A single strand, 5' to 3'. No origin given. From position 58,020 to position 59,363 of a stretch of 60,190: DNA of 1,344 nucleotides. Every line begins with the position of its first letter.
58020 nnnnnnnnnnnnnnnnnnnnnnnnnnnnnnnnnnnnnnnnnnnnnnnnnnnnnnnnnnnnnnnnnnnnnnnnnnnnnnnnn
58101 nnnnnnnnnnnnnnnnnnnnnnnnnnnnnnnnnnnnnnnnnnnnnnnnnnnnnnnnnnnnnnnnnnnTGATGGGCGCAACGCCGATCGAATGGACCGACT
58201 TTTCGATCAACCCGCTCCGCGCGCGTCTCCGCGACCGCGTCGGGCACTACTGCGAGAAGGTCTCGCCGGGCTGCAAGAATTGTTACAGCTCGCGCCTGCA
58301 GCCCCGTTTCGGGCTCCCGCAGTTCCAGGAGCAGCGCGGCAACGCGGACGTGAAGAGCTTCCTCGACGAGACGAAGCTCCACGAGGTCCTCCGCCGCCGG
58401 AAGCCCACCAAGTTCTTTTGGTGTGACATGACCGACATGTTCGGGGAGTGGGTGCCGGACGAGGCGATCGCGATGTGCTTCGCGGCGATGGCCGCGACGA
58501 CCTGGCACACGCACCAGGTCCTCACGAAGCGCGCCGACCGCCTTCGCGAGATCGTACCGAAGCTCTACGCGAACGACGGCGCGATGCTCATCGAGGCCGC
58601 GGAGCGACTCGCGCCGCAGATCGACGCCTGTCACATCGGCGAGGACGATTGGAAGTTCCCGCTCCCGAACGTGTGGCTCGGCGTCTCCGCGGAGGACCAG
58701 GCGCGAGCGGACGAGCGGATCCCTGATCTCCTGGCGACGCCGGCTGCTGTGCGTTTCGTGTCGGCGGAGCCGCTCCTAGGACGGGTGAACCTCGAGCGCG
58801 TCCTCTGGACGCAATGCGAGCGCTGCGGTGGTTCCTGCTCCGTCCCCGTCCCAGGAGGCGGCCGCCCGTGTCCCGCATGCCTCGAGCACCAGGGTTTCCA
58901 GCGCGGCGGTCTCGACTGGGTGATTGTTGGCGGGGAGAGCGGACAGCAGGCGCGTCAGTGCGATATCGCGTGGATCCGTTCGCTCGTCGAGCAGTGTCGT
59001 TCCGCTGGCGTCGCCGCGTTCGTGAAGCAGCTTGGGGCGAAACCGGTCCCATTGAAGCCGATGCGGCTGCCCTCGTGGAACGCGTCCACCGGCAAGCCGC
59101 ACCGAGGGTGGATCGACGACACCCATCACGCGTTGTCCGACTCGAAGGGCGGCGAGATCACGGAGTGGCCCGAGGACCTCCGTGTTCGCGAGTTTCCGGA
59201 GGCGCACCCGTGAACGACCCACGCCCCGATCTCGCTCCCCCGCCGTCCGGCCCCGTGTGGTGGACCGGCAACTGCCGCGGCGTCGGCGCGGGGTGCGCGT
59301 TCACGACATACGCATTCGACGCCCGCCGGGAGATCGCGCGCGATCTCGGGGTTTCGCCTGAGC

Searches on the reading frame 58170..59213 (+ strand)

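Call 63: search_protein_families(library=pfam, proteins=[window:58170-59213:+], max_evalue=0.001)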
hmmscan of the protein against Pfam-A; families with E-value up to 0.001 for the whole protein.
window:58170-59213:+ (347 aa): 1 family
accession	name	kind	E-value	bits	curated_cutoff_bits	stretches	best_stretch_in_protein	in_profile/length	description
PF07505.17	DUF5131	-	2.3e-63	214.4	28.9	1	4-290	2-217/243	Protein of unknown function (DUF5131)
